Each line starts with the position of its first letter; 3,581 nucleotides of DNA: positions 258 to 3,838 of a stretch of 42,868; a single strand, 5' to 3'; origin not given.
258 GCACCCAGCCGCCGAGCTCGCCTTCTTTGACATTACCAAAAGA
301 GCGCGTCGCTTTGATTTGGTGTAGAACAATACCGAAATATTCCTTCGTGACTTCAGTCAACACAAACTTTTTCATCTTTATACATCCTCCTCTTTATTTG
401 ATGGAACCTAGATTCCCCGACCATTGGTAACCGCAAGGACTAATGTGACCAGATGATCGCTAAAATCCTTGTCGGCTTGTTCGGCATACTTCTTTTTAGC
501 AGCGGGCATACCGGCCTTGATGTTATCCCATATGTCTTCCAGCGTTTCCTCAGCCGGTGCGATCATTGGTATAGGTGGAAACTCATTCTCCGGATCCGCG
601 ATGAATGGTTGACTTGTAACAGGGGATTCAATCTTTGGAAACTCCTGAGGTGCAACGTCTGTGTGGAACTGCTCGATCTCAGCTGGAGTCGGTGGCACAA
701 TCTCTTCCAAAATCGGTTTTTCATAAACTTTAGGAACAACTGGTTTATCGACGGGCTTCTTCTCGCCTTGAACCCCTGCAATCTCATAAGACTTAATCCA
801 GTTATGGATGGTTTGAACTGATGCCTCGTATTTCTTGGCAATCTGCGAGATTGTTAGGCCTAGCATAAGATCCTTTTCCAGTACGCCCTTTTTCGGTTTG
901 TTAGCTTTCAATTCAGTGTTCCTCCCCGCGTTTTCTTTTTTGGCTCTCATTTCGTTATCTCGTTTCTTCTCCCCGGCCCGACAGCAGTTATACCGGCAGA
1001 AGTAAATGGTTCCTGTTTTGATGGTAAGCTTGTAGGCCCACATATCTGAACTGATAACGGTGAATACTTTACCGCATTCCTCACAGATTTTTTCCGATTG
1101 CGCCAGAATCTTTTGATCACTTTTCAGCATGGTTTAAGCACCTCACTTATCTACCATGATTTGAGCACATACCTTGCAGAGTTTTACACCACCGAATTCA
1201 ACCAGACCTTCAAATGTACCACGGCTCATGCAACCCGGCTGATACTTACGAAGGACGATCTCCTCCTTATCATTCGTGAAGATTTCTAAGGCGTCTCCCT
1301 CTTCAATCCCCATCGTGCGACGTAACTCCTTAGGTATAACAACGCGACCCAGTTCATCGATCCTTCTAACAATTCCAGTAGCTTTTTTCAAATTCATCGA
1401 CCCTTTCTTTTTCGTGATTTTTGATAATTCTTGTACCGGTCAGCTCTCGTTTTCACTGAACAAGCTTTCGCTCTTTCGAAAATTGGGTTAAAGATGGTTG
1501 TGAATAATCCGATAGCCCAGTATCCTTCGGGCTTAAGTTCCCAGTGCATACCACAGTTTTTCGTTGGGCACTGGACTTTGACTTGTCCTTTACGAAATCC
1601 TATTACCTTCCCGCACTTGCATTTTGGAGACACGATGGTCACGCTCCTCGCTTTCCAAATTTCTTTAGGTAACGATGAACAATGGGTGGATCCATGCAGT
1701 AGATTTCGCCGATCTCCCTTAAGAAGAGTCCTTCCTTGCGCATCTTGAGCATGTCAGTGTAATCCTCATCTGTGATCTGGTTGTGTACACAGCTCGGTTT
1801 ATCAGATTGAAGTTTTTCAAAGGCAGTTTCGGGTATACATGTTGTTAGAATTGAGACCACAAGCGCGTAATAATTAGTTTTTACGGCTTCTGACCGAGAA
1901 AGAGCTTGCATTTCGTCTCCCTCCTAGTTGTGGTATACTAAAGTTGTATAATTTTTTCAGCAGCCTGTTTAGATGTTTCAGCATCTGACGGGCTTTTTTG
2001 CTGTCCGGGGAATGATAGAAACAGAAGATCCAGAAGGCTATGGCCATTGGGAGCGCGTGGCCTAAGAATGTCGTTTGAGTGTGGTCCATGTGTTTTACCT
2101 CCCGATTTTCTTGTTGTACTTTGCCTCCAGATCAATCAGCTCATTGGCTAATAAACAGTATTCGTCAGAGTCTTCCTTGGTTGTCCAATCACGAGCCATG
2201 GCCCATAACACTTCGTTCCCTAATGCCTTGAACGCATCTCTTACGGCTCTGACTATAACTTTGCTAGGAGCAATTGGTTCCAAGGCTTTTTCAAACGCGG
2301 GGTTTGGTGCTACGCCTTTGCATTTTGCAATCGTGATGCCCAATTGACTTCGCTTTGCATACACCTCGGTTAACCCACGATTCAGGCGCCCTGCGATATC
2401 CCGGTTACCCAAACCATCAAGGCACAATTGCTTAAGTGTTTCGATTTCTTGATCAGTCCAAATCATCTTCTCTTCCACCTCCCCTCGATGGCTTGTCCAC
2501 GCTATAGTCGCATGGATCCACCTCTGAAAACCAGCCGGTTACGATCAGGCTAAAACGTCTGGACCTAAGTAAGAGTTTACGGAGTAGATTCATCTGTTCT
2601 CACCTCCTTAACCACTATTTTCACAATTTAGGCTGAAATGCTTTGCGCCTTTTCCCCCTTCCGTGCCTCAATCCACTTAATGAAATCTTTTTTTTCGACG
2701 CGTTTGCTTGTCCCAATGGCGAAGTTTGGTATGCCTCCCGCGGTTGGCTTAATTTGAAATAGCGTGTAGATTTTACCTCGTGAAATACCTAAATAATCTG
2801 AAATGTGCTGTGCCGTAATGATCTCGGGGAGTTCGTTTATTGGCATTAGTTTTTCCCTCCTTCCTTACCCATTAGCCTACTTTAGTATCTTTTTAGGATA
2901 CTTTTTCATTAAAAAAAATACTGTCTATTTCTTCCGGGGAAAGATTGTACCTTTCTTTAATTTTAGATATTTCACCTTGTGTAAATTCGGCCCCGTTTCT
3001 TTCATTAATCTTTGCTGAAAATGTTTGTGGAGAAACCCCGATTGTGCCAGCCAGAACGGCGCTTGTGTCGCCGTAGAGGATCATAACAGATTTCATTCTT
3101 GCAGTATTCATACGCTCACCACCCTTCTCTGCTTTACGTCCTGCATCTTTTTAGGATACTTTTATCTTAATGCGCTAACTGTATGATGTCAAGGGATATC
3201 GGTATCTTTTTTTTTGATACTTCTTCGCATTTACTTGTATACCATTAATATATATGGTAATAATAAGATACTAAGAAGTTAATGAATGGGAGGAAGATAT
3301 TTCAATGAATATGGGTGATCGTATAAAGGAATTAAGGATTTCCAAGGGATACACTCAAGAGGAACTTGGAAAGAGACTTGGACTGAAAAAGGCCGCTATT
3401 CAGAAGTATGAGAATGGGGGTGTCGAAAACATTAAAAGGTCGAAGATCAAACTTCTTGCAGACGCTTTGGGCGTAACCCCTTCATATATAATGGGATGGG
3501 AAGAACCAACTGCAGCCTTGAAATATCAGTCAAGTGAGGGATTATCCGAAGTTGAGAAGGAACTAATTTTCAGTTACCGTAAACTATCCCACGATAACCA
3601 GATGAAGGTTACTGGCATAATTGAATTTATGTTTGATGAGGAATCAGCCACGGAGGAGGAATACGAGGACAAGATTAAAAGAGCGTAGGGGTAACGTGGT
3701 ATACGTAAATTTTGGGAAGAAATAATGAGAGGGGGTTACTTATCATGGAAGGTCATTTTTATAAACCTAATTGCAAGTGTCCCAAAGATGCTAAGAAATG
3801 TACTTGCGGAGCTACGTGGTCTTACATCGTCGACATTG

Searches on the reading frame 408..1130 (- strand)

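Call 80: search_protein_families(library=pfam, proteins=[window:408-1130:-], max_evalue=0.001)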
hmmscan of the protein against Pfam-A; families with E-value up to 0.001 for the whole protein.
window:408-1130:- (240 aa): 3 families
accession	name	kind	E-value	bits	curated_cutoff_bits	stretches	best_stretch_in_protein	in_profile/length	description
PF13384.12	HTH_23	-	4.4e-05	23.6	24.6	1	91-122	17-48/50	Homeodomain-like domain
PF13518.12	HTH_28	-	0.00012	22.5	25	1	91-122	12-43/52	Helix-turn-helix domain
PF13551.12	HTH_29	-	0.00014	22.3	28.1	1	90-120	10-41/64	Winged helix-turn helix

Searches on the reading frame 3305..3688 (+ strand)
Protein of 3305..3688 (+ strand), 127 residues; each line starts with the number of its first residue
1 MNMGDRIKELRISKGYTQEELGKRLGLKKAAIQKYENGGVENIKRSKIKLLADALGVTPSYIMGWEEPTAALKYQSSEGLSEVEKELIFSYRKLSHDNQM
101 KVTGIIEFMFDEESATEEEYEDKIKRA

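Call 80: search_protein_families(library=pfam, proteins=[window:3305-3688:+], max_evalue=0.001)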
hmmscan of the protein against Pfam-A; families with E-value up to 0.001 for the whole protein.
window:3305-3688:+ (127 aa): 4 families
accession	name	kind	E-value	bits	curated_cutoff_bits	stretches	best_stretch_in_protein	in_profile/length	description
PF01381.28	HTH_3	-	2.2e-15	56.8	23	1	7-62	1-55/55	Helix-turn-helix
PF13560.12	HTH_31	-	2.2e-11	44.3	27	1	3-59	2-58/64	Helix-turn-helix domain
PF12844.13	HTH_19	-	4.6e-09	36.5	30.2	1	4-63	1-59/64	Helix-turn-helix domain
PF13443.12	HTH_26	-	1e-08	35.7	22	1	6-66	1-61/63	Cro/C1-type HTH DNA-binding domain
